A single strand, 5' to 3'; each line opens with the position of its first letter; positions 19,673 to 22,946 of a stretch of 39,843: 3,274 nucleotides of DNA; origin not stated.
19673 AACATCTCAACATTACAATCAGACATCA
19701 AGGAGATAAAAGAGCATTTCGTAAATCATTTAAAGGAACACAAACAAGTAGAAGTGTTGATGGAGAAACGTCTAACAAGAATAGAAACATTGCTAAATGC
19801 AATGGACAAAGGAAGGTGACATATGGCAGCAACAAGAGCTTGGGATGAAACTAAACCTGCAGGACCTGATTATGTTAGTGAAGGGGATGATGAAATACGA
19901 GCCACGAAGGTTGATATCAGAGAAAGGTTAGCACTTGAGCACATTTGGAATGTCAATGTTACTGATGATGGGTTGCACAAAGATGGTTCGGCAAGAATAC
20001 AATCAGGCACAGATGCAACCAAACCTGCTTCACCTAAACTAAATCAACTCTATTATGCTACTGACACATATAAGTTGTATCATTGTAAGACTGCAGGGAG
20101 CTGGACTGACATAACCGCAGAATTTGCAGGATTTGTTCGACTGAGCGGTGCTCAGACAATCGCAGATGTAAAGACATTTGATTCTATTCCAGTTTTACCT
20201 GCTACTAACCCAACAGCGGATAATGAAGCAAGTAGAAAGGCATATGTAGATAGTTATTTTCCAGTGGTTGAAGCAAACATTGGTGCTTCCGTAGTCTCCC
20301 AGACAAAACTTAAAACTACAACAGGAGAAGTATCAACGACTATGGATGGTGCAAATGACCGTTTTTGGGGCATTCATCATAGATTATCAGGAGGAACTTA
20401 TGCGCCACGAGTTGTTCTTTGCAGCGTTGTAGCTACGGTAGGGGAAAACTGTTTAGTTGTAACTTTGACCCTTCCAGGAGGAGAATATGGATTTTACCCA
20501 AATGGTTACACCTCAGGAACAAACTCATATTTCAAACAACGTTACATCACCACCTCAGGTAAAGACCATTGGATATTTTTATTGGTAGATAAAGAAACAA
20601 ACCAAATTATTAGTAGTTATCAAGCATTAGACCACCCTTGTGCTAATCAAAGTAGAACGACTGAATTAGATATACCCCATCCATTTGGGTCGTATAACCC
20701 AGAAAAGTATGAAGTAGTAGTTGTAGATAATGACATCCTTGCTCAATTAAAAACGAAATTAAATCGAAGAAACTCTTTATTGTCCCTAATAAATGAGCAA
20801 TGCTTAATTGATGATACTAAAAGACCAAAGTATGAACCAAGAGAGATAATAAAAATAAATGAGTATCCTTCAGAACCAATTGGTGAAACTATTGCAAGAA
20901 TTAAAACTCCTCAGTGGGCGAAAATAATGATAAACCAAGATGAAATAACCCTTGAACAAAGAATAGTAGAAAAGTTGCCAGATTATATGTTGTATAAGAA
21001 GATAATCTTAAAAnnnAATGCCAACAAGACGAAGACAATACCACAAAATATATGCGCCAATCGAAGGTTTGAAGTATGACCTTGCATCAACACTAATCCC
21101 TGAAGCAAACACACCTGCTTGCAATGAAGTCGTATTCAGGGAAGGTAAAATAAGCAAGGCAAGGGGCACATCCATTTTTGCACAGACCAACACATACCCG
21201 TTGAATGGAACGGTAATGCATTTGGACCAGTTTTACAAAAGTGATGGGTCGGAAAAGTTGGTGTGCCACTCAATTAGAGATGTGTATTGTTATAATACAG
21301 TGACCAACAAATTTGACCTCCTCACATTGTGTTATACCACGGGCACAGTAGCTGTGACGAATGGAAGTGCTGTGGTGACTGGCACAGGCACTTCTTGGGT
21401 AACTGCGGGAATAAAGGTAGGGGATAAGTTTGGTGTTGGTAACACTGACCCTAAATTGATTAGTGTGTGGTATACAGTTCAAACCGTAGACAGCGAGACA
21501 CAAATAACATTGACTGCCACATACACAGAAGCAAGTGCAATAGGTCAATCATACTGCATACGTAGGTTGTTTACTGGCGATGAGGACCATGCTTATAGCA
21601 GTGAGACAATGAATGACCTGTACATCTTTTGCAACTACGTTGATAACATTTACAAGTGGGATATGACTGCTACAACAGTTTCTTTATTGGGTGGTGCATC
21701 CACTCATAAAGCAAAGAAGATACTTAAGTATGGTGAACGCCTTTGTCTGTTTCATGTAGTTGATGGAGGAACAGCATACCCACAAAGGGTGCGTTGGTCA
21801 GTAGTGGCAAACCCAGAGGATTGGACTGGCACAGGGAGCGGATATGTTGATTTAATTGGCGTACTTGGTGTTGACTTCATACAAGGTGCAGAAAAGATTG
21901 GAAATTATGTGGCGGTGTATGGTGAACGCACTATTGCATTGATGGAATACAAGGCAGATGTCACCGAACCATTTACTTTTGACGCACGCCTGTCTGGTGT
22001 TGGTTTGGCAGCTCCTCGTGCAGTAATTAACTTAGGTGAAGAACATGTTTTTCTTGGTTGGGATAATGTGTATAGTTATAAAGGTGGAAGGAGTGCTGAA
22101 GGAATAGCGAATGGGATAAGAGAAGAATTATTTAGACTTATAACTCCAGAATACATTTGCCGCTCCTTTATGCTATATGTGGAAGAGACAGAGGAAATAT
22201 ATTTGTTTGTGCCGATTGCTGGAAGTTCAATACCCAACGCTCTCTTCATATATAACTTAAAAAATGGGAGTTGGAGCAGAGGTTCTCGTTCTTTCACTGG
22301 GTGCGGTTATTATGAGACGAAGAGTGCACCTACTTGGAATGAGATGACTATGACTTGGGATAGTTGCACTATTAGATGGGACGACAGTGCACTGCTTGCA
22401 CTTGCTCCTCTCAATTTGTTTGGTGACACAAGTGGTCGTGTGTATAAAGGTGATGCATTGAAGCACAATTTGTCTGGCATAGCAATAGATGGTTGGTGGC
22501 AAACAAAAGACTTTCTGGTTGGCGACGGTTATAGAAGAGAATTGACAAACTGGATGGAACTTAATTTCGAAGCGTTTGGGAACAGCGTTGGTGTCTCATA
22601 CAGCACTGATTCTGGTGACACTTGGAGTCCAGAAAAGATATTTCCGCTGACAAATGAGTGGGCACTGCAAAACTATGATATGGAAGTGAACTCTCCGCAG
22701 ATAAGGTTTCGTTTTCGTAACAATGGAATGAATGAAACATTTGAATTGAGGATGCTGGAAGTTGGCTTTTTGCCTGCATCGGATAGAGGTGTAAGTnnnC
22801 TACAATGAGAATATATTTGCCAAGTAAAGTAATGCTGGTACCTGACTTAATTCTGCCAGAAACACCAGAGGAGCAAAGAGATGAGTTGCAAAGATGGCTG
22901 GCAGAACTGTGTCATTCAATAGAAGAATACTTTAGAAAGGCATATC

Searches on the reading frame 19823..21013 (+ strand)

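Call 9: search_protein_families(library=phrogs, proteins=[window:19823-21013:+], max_evalue=0.001)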
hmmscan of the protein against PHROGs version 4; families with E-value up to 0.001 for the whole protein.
window:19823-21013:+ (397 aa): 4 families
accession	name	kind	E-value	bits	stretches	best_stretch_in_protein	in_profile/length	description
phrog_16641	-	tail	1.3e-10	40.6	1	97-147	212-262/1296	tail fiber protein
phrog_38418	-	unknown function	5.7e-09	36.4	1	95-161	37-103/472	-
phrog_26758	-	tail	1.4e-07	30.6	1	88-174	173-253/1308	tail fiber protein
phrog_38707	-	unknown function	0.00021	21.1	1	56-98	147-189/675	-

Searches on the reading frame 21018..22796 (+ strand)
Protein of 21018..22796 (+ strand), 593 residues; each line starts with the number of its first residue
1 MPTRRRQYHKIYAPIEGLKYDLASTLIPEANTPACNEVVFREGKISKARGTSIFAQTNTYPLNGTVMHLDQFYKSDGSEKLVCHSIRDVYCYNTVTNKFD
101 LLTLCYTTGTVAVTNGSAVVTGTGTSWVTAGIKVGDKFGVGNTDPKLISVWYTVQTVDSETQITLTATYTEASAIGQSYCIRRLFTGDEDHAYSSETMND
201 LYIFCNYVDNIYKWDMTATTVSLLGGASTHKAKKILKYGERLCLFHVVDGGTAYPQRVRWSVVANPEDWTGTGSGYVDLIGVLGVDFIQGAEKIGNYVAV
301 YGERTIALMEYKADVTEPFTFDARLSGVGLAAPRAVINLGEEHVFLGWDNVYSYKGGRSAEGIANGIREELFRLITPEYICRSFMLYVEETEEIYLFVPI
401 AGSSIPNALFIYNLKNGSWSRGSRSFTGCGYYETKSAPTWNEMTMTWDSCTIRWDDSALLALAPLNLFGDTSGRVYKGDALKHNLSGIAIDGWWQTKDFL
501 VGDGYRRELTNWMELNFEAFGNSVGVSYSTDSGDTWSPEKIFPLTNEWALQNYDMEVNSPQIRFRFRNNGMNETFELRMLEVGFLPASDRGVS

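Call 9: search_protein_families(library=phrogs, proteins=[window:21018-22796:+], max_evalue=0.001)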
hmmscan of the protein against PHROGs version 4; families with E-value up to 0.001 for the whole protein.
window:21018-22796:+ (593 aa): 11 families
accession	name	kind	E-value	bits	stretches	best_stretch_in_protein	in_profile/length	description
phrog_3287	-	head and packaging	3.5e-45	155.8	1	13-588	9-522/524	virion structural protein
phrog_24607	-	tail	2.6e-13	50.3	1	103-183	2-77/674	tail protein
phrog_1591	-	tail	3.7e-10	40.7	1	105-224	3-114/484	tail fiber protein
phrog_2712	-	tail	4.7e-10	39.5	1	106-183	380-450/700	tail fiber protein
phrog_1980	-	tail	2.4e-09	38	1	106-181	4-75/449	tail fiber protein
phrog_28473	-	tail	4.6e-09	36.8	1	107-181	12-82/367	tail fiber protein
phrog_17834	-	unknown function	7.9e-09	35.9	1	106-184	7-81/458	-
phrog_12714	-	unknown function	6.8e-08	32.5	1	104-182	4-80/568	-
phrog_38424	-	unknown function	6.9e-06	26.1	1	108-187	6-78/488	-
phrog_1798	-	unknown function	6.1e-05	23.6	1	106-213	4-109/305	-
phrog_34307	-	unknown function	7.1e-05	22.9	1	106-184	4-75/407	-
